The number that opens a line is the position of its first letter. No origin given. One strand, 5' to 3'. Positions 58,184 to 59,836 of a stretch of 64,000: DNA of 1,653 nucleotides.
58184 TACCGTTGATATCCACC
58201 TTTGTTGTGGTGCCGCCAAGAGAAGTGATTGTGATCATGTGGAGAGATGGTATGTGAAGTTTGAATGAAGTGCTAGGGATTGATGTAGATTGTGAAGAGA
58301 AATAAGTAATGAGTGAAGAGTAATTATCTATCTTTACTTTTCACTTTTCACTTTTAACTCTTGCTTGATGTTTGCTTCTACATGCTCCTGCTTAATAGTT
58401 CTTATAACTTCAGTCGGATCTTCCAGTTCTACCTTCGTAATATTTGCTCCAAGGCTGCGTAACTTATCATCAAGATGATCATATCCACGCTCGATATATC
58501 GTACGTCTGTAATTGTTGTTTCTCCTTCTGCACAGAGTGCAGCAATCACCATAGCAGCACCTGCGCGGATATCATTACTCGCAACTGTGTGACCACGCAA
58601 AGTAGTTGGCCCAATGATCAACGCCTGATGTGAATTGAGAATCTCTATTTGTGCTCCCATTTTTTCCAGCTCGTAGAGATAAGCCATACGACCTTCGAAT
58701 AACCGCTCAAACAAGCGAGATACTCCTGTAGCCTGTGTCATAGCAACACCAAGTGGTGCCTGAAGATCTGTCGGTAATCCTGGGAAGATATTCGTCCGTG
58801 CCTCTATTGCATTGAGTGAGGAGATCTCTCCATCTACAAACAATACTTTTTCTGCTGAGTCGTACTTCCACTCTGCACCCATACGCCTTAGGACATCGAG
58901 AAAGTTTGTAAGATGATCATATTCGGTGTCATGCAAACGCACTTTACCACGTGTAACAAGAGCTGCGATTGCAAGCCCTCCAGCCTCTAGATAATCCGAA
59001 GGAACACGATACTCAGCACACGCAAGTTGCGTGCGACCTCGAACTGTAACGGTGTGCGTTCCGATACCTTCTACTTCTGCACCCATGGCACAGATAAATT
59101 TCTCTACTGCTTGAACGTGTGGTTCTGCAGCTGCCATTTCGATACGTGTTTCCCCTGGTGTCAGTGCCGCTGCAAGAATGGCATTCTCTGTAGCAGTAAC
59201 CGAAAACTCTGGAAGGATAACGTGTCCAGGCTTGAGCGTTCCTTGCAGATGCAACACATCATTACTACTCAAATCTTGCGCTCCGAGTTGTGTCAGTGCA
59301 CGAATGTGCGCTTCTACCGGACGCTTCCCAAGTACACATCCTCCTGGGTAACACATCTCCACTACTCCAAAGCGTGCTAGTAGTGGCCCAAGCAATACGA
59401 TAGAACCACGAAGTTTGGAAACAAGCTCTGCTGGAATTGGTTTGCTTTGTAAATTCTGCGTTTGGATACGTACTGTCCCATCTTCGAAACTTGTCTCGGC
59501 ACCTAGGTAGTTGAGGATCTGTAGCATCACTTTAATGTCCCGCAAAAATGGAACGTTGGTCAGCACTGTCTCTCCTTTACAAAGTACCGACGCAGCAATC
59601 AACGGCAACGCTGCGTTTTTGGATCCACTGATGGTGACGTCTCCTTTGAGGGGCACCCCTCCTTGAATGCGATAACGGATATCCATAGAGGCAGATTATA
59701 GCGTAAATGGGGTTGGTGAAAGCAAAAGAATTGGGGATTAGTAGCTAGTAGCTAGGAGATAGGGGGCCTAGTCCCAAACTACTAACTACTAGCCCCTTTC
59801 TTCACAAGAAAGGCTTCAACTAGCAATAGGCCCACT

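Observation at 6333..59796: Window-wide pattern: intergenic spacers filled with inverted pairs of short tandem heptamer arrays with locus-specific unit sequence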

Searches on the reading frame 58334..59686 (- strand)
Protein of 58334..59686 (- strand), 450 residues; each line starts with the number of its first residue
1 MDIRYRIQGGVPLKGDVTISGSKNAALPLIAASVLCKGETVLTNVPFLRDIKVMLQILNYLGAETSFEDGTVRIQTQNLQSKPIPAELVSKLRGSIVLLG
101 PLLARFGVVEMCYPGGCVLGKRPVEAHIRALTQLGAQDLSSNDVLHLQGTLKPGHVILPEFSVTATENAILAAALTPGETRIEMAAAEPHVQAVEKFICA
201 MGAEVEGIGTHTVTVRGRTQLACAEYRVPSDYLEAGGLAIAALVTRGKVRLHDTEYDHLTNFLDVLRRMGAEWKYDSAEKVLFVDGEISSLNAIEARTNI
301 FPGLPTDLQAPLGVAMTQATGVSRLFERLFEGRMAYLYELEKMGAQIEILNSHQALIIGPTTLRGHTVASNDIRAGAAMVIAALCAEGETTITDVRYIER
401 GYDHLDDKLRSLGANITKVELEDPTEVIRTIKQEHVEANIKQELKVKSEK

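Call 8: find_related_loci(query=window:58334-59686:-, collection=genome_contigs, flank=10000)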
Query window:58334-59686:- (450 aa) in genome_contigs; peptide patterns used: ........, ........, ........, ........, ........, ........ (x = any residue, [..] = any of these).
125 stretches matched a pattern; 78 encode a relative of the query (tblastn E <= 1e-3); 77 distinct loci.
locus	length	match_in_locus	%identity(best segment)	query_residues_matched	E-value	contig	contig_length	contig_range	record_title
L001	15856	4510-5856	90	1-449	0e+0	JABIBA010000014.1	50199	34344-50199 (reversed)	MAG: Candidatus Peribacter sp. isolate SI048_bin16 k141_508116, whole genome shotgun sequence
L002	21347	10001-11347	87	1-449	0e+0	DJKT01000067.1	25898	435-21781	MAG TPA_asm: Candidatus Peribacter sp. UBA6535 UBA6535_contig_2319, whole genome shotgun sequence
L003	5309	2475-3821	76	1-449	0e+0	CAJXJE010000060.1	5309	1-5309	TPA_asm: uncultured Candidatus Peregrinibacteria bacterium isolate SRR5494785_bin.32_MetaBAT_v2.12.1_MAG genome assembly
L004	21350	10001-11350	81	1-450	0e+0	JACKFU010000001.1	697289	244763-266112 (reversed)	MAG: Candidatus Peribacteria bacterium isolate HK-STAS-PATE-13 HK-STAS-PATE-13_1, whole genome shotgun sequence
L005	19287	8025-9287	72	1-420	0e+0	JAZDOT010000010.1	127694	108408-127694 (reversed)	MAG: Candidatus Peregrinibacteria bacterium isolate MEGAHIT-group-0.791 k141_8652290, whole genome shotgun sequence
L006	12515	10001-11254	70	2-418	0e+0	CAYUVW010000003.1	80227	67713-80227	MAG TPA_asm: uncultured Candidatus Peribacteria bacterium isolate SRP278252_co1_785 genome assembly, contig: NODE_339_le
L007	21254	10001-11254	70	2-418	0e+0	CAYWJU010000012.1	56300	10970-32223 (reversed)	MAG TPA_asm: uncultured Candidatus Peribacteria bacterium isolate SRP298887_co1_211 genome assembly, contig: NODE_326_le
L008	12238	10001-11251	71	3-418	0e+0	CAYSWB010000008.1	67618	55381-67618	MAG TPA_asm: uncultured Candidatus Peribacteria bacterium isolate SRP150892_co2_30 genome assembly, contig: NODE_394_len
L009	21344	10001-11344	90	1-448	0e+0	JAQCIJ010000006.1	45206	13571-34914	MAG: bacterium isolate casp40-mb.283 NODE_1912_length_45206_cov_0.380473, whole genome shotgun sequence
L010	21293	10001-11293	62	1-428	1e-172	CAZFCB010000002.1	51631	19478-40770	MAG TPA_asm: uncultured Candidatus Peribacteria bacterium isolate binchicken_co105_187 genome assembly, contig: NODE_729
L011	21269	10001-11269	62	1-423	8e-173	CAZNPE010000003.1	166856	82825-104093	MAG TPA_asm: uncultured Candidatus Peribacteria bacterium isolate SRP342105_co1_493 genome assembly, contig: NODE_97_len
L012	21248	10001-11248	63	2-418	8e-168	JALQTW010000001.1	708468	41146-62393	MAG: Patescibacteria group bacterium isolate DAH.36 NODE_1_length_708468_cov_7.593153, whole genome shotgun sequence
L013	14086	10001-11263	63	1-421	5e-167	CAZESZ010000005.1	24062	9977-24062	MAG TPA_asm: uncultured Candidatus Peribacteria bacterium isolate SRP192515_co1_140 genome assembly, contig: NODE_1913_l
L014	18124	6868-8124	61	1-420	6e-164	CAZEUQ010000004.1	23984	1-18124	MAG TPA_asm: uncultured Candidatus Peribacteria bacterium isolate SRP173033_co1_5 genome assembly, contig: NODE_3415_len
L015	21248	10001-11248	49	5-421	1e-121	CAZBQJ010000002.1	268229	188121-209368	MAG TPA_asm: uncultured Candidatus Peribacteria bacterium isolate binchicken_co235_222 genome assembly, contig: NODE_46_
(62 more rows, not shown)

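Call 18: find_encoding_contigs(protein=window:58334-59686:-, flank=10000, max_places=10)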
Protein window:58334-59686:- (450 aa): 23 contigs read that carry it; 7 places shown.
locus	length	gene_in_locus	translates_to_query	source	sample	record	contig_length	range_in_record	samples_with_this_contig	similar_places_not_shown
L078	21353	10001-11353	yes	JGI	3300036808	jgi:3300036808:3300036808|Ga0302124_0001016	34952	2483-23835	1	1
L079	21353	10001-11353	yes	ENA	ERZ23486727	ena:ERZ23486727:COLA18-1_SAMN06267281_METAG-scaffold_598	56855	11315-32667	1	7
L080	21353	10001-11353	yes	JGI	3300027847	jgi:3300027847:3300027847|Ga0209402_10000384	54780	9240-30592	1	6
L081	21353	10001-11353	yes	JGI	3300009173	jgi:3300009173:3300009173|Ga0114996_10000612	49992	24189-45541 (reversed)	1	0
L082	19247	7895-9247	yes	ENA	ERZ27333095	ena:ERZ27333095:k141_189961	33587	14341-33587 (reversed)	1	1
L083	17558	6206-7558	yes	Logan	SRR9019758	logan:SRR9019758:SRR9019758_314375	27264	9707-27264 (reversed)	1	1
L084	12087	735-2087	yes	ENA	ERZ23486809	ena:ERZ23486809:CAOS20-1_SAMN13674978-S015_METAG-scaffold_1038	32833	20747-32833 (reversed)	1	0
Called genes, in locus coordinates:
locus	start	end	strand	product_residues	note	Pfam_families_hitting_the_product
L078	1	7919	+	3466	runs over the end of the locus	?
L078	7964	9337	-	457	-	PF08529:NusA_N, PF00575:S1 (faint), PF13184:KH_NusA_1st, PF26594:KH_NusA_2nd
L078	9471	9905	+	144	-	PF01252:Peptidase_A8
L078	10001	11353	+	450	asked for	PF00275:EPSP_synthase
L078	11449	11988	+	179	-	PF13483:Lactamase_B_3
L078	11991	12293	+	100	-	-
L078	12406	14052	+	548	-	PF00395:SLH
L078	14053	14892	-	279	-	PF00215:OMPdecase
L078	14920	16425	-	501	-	PF13541:ChlI, PF00158:Sigma54_activat, PF01078:Mg_chelatase, PF05496:RuvB_N (faint), PF07728:AAA_5, PF00493:MCM (weak), PF13335:Mg_chelatase_C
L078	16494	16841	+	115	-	PF02021:UPF0102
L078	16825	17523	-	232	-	PF01182:Glucosamine_iso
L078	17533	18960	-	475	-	PF00479:G6PD_N, PF02781:G6PD_C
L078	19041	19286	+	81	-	-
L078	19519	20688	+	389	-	PF00438:S-AdoMet_synt_N, PF02772:S-AdoMet_synt_M, PF02773:S-AdoMet_synt_C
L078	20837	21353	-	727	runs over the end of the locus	PF01510:Amidase_2, PF08486:SpoIID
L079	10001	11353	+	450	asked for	PF00275:EPSP_synthase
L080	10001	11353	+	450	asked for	PF00275:EPSP_synthase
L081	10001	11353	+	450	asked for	PF00275:EPSP_synthase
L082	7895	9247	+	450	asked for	PF00275:EPSP_synthase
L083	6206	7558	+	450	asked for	PF00275:EPSP_synthase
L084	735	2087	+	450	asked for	PF00275:EPSP_synthase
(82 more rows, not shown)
